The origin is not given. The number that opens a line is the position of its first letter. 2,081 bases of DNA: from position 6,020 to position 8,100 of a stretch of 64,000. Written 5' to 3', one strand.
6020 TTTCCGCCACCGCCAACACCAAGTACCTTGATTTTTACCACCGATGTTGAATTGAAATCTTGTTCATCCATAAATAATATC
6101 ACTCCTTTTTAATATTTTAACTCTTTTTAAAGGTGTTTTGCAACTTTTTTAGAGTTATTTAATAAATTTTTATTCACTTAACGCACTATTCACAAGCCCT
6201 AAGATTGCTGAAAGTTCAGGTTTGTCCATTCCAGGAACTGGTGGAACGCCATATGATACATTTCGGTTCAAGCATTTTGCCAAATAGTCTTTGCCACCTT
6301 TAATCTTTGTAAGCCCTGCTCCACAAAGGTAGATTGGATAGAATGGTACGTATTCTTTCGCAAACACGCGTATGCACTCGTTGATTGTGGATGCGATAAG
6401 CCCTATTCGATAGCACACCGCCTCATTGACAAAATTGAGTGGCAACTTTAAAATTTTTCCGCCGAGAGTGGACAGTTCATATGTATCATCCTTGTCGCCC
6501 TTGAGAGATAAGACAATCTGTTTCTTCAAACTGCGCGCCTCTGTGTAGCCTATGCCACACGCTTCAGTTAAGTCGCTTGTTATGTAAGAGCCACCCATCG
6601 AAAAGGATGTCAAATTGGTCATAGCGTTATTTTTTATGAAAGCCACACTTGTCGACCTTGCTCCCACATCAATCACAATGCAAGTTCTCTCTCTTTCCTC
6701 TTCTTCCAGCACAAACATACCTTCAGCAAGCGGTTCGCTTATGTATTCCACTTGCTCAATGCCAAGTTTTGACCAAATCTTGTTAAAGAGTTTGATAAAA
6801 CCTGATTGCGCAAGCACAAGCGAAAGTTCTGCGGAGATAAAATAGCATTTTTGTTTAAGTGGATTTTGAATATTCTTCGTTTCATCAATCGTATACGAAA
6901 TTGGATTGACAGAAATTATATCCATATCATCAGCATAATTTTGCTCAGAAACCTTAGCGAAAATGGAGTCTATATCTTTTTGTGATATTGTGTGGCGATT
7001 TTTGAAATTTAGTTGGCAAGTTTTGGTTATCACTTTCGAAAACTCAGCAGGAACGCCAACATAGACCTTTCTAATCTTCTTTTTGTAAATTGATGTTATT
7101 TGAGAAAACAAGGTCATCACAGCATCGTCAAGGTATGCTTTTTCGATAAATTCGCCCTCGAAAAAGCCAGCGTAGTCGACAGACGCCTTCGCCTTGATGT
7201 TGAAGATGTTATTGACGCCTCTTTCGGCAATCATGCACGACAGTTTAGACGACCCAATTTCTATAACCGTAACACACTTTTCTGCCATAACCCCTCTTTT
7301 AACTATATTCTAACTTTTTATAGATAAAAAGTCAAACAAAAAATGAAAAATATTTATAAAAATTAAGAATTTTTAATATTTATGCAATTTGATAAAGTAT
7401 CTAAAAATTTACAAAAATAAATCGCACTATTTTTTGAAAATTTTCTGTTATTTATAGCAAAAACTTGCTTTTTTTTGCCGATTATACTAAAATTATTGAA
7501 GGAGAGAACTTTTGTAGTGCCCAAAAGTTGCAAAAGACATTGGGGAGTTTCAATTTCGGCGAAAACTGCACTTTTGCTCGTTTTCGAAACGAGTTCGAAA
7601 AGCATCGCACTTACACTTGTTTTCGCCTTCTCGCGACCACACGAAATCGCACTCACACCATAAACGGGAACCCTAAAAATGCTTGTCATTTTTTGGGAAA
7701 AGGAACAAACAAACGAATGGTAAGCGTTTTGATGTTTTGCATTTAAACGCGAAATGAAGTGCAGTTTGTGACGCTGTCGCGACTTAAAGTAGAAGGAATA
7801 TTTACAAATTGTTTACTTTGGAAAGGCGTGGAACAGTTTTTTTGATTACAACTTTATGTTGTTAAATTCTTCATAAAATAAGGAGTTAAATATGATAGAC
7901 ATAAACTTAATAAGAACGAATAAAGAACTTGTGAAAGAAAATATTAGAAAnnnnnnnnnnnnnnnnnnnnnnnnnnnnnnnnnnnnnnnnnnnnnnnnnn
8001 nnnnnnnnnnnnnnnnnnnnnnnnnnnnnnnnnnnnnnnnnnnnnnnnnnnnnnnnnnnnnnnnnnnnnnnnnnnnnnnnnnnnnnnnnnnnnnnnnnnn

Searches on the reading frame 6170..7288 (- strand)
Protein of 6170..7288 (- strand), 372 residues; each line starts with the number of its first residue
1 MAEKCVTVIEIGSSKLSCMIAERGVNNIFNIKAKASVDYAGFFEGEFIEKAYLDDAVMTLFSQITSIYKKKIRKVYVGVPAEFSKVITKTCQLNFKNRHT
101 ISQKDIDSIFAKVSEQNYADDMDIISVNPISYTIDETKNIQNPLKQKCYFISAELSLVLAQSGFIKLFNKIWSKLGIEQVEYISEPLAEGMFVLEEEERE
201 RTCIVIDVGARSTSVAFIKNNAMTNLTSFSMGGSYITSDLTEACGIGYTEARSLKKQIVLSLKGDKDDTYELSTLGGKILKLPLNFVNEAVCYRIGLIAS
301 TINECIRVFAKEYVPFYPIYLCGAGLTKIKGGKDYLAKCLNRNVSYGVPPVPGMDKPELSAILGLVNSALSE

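Call 40: find_homologous_proteins(query=window:6170-7288:-, max_evalue=1e-30)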
Query window:6170-7288:- (372 aa): 336 proteins with E <= 1e-30 among 3900 candidates; the best 120 are listed.
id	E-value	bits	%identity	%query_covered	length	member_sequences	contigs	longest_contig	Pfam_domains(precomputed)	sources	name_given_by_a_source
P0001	8.3e-242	819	100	100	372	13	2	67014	PF02491.26,PF14450.13,PF11104.15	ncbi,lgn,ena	-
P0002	1.4e-226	769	92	99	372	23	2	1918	PF02491.26,PF14450.13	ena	-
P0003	2.7e-226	768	92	99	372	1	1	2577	PF02491.26,PF14450.13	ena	-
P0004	3.7e-226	768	92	99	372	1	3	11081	PF02491.26,PF14450.13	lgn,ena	-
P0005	4.9e-226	767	92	99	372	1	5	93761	PF02491.26,PF14450.13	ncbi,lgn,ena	-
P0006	1.1e-225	766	92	99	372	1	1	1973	PF02491.26,PF14450.13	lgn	-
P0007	2.9e-225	765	92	99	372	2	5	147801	PF02491.26,PF14450.13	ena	-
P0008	3.0e-225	765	92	99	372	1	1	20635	PF02491.26,PF14450.13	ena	-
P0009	4.1e-225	764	92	99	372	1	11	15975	PF02491.26,PF14450.13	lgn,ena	-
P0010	6.0e-225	764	92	99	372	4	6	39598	PF02491.26,PF14450.13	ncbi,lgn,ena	-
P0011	1.2e-224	763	92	99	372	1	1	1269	PF02491.26,PF14450.13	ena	-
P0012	8.2e-224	760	92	99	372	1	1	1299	PF02491.26,PF14450.13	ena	-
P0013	1.4e-212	723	85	100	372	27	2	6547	PF02491.26,PF14450.13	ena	-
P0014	5.5e-209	711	85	100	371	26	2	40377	PF02491.26,PF14450.13,PF11104.15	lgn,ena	-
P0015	4.0e-200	682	81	99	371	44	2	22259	PF02491.26,PF14450.13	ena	-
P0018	5.6e-189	646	78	99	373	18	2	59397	PF02491.26,PF14450.13,PF11104.15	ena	-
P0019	5.3e-187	639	74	100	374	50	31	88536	PF02491.26,PF14450.13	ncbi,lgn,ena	-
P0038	4.4e-167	574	67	99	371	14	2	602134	PF02491.26,PF14450.13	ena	-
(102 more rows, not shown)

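Call 41: find_encoding_contigs(protein=P0007, flank=10000, max_places=1)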
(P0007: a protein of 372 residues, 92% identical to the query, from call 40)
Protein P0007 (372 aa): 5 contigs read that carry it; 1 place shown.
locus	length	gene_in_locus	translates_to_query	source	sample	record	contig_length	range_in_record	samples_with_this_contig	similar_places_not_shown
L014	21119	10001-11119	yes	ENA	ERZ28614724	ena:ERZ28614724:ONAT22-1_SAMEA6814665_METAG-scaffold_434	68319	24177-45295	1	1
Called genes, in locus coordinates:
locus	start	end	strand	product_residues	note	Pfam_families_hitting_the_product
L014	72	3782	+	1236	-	PF04563:RNA_pol_Rpb2_1, PF04561:RNA_pol_Rpb2_2, PF04565:RNA_pol_Rpb2_3, PF10385:RNA_pol_Rpb2_45, PF00562:RNA_pol_Rpb2_6, PF04560:RNA_pol_Rpb2_7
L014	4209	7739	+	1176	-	PF04997:RNA_pol_Rpb1_1, PF00623:RNA_pol_Rpb1_2, PF04983:RNA_pol_Rpb1_3, PF05000:RNA_pol_Rpb1_4 (weak), PF04998:RNA_pol_Rpb1_5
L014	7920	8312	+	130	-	-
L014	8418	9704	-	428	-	PF02403:Seryl_tRNA_N, PF00587:tRNA-synt_2b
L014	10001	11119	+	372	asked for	PF02491:SHS2_FTSA (weak), PF14450:FtsA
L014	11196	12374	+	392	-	PF00091:Tubulin, PF12327:FtsZ_C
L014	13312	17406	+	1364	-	PF07581:Glug (faint), PF09479:Flg_new (faint)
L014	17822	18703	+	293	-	PF13398:Peptidase_M50B (weak), PF02163:Peptidase_M50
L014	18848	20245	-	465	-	PF00224:PK, PF02887:PK_C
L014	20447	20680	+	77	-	-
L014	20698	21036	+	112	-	PF03840:SecG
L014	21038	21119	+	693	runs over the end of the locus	PF08206:OB_RNB, PF17876:CSD2, PF00773:RNB, PF00575:S1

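Call 42: find_encoding_contigs(protein=P0014, flank=10000, max_places=1)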
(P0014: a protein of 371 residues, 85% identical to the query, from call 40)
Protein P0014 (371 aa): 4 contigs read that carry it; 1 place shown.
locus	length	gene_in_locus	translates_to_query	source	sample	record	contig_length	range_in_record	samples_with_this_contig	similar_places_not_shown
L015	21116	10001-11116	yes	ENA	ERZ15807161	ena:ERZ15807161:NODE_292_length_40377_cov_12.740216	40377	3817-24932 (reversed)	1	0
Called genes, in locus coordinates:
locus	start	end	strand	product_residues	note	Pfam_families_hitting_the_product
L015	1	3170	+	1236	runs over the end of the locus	PF04563:RNA_pol_Rpb2_1, PF04561:RNA_pol_Rpb2_2, PF04565:RNA_pol_Rpb2_3, PF10385:RNA_pol_Rpb2_45, PF00562:RNA_pol_Rpb2_6, PF04560:RNA_pol_Rpb2_7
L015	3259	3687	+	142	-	-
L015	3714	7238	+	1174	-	PF04997:RNA_pol_Rpb1_1, PF00623:RNA_pol_Rpb1_2, PF04983:RNA_pol_Rpb1_3, PF05000:RNA_pol_Rpb1_4 (weak), PF04998:RNA_pol_Rpb1_5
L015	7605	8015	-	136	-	-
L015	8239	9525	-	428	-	PF02403:Seryl_tRNA_N, PF00587:tRNA-synt_2b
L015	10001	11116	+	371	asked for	PF11104:PilM_2 (faint), PF02491:SHS2_FTSA, PF14450:FtsA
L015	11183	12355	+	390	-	PF00091:Tubulin, PF12327:FtsZ_C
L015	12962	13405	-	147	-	PF22811:Zn_ribbon_NrdR, PF03477:ATP-cone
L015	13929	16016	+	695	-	PF01926:MMR_HSR1, PF02421:FeoB_N, PF07670:Gate, PF07664:FeoB_C, PF07670:Gate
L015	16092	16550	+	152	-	-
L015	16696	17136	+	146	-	PF13240:Zn_Ribbon_1, PF13248:Zn_ribbon_3 (weak), PF24460:DUF7575 (weak)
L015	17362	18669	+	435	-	PF00009:GTP_EFTU (weak), PF01926:MMR_HSR1, PF02421:FeoB_N, PF04548:AIG1 (weak), PF00009:GTP_EFTU (weak), PF01926:MMR_HSR1, PF02421:FeoB_N, PF14714:KH_dom-like, +6 more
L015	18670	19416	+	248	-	PF02660:G3P_acyltransf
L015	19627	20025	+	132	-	PF04237:YjbR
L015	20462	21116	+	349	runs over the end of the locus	-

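Call 43: find_encoding_contigs(protein=P0018, flank=10000, max_places=1)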
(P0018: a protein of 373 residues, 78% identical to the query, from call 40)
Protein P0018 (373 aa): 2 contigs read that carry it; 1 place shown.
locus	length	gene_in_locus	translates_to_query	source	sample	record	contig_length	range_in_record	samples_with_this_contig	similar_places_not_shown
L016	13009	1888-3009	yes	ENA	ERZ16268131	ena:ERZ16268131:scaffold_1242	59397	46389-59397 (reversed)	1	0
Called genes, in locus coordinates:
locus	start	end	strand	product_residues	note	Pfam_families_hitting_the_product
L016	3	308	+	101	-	?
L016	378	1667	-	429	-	PF02403:Seryl_tRNA_N, PF00587:tRNA-synt_2b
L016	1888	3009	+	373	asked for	PF11104:PilM_2 (faint), PF02491:SHS2_FTSA, PF14450:FtsA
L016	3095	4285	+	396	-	PF00091:Tubulin, PF12327:FtsZ_C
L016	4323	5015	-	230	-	-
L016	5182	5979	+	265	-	PF03419:Peptidase_U4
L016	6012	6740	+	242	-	PF04542:Sigma70_r2, PF04545:Sigma70_r4, PF01381:HTH_3 (weak)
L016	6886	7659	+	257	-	PF04542:Sigma70_r2, PF04539:Sigma70_r3, PF08281:Sigma70_r4_2 (weak), PF04545:Sigma70_r4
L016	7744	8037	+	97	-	PF05239:PRC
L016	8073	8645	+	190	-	-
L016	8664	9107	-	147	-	PF22811:Zn_ribbon_NrdR, PF03477:ATP-cone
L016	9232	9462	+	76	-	PF04023:FeoA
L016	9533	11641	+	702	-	PF01926:MMR_HSR1, PF02421:FeoB_N, PF09439:SRPRB (weak), PF07670:Gate, PF07664:FeoB_C, PF07670:Gate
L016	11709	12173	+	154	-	PF13248:Zn_ribbon_3 (faint), PF24460:DUF7575, PF13240:Zn_Ribbon_1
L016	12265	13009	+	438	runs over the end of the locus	PF00009:GTP_EFTU, PF01926:MMR_HSR1, PF02421:FeoB_N, PF04548:AIG1 (weak), PF00009:GTP_EFTU, PF01926:MMR_HSR1, PF02421:FeoB_N, PF14714:KH_dom-like, +7 more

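Call 48: find_encoding_contigs(protein=P0019, flank=10000, max_places=1)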
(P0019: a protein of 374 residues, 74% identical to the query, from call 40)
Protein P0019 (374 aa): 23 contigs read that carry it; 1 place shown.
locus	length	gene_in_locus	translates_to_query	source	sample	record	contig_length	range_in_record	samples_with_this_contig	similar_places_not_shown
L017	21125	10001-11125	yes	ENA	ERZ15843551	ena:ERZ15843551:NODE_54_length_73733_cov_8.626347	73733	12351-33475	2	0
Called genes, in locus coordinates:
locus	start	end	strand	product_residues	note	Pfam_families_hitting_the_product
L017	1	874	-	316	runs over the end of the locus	PF00485:PRK, PF13238:AAA_18 (faint)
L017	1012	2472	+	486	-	PF08245:Mur_ligase_M, PF02875:Mur_ligase_C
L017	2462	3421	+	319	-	PF10555:MraY_sig1 (weak), PF00953:Glycos_transf_4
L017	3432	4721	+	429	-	PF08245:Mur_ligase_M, PF02875:Mur_ligase_C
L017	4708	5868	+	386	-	PF01098:FTSW_RODA_SPOVE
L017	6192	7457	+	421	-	PF00275:EPSP_synthase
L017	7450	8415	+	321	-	-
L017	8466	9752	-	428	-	PF02403:Seryl_tRNA_N, PF00587:tRNA-synt_2b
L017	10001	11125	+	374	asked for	PF02491:SHS2_FTSA, PF14450:FtsA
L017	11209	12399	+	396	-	PF00091:Tubulin, PF12327:FtsZ_C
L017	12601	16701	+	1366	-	-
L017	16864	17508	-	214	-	-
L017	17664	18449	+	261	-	PF03419:Peptidase_U4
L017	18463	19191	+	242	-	PF04542:Sigma70_r2, PF04545:Sigma70_r4, PF01381:HTH_3 (weak)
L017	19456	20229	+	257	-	PF04542:Sigma70_r2, PF04539:Sigma70_r3, PF08281:Sigma70_r4_2 (weak), PF04545:Sigma70_r4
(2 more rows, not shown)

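Call 49: find_encoding_contigs(protein=P0038, flank=10000, max_places=1)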
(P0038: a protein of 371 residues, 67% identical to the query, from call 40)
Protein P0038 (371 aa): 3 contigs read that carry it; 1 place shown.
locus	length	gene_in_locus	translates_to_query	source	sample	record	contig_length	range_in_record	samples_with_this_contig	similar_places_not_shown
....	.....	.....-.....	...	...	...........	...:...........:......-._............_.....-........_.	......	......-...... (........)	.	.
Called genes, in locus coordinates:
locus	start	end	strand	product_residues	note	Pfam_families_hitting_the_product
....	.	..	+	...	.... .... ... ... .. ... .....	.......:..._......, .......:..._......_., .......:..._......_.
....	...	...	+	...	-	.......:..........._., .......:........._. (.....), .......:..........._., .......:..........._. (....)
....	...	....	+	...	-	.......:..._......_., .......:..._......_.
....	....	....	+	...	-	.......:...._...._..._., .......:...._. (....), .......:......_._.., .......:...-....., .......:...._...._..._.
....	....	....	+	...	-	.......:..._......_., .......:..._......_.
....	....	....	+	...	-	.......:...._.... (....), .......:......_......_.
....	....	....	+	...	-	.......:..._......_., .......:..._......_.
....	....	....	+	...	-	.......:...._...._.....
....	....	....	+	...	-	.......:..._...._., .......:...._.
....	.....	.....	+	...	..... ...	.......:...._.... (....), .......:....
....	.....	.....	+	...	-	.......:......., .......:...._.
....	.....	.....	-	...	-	-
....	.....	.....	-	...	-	-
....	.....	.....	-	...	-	-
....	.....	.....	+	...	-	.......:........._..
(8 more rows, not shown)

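Call 50: find_encoding_contigs(protein=P0001, flank=10000, max_places=3)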
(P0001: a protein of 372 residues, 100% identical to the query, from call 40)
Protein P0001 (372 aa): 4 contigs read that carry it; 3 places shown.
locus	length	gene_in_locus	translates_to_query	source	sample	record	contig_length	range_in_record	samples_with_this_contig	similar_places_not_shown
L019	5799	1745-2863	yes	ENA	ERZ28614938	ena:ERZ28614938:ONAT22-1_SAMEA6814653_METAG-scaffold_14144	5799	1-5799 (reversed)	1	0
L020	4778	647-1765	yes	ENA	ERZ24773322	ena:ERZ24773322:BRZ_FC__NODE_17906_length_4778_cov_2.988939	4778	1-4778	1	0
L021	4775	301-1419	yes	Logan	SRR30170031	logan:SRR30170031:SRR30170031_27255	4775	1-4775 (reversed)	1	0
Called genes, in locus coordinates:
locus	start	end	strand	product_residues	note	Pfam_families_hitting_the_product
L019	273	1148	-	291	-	-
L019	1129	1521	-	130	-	-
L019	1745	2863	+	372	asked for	PF11104:PilM_2 (faint), PF02491:SHS2_FTSA, PF14450:FtsA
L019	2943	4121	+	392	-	PF00091:Tubulin, PF12327:FtsZ_C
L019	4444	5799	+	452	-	?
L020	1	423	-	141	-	?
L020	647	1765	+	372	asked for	PF11104:PilM_2 (faint), PF02491:SHS2_FTSA, PF14450:FtsA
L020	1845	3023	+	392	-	PF00091:Tubulin, PF12327:FtsZ_C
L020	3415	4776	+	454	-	?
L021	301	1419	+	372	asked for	PF11104:PilM_2 (faint), PF02491:SHS2_FTSA, PF14450:FtsA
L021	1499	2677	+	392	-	PF00091:Tubulin, PF12327:FtsZ_C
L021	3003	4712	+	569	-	PF13230:GATase_4 (weak), PF13522:GATase_6, PF13537:GATase_7, PF01380:SIS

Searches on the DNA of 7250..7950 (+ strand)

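Call 36: search_rna_families(source=window, start=7250, end=7950, threshold=evalue, max_evalue=10)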
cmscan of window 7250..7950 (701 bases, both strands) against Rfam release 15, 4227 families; matches with E-value up to 10: 5.
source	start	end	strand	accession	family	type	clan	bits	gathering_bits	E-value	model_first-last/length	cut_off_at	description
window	7676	7730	+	RF03642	MIR5743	Gene; miRNA;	-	16.9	111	3.8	14-68/81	no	MIR5743 microRNA precursor family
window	7547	7566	+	RF01315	CRISPR-DR2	Gene; CRISPR;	CL00014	16.8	37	4.7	1-30/30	no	CRISPR RNA direct repeat element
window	7680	7726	+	RF01046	WLE3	Cis-reg;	-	14.4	50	5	1-44/44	no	Wingless localisation element 3 (WLE3)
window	7401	7447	-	RF04128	MIR8562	Gene; miRNA;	-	14.3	211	5.5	64-179/242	no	MIR8562 microRNA precursor family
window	7408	7440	-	RF02350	psRNA6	Gene; sRNA;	-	8.5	60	9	1-333/333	no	Nitrosomonas sRNA psRNA6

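Call 83: search_dna_similar(query=window:7505-7879:+, collection=plasmids, mode=distant, max_evalue=0.001, max_rows=8)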
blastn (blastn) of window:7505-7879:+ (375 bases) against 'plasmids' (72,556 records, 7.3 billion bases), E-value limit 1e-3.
No match.

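Call 84: search_dna_similar(query=window:7505-7879:+, collection=phages, mode=distant, max_evalue=0.001, max_rows=8)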
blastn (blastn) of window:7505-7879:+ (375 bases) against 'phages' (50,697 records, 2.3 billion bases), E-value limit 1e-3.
No match.
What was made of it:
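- On MITE: Nothing was found in the held loci, plasmids or phages (calls 83, 84).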
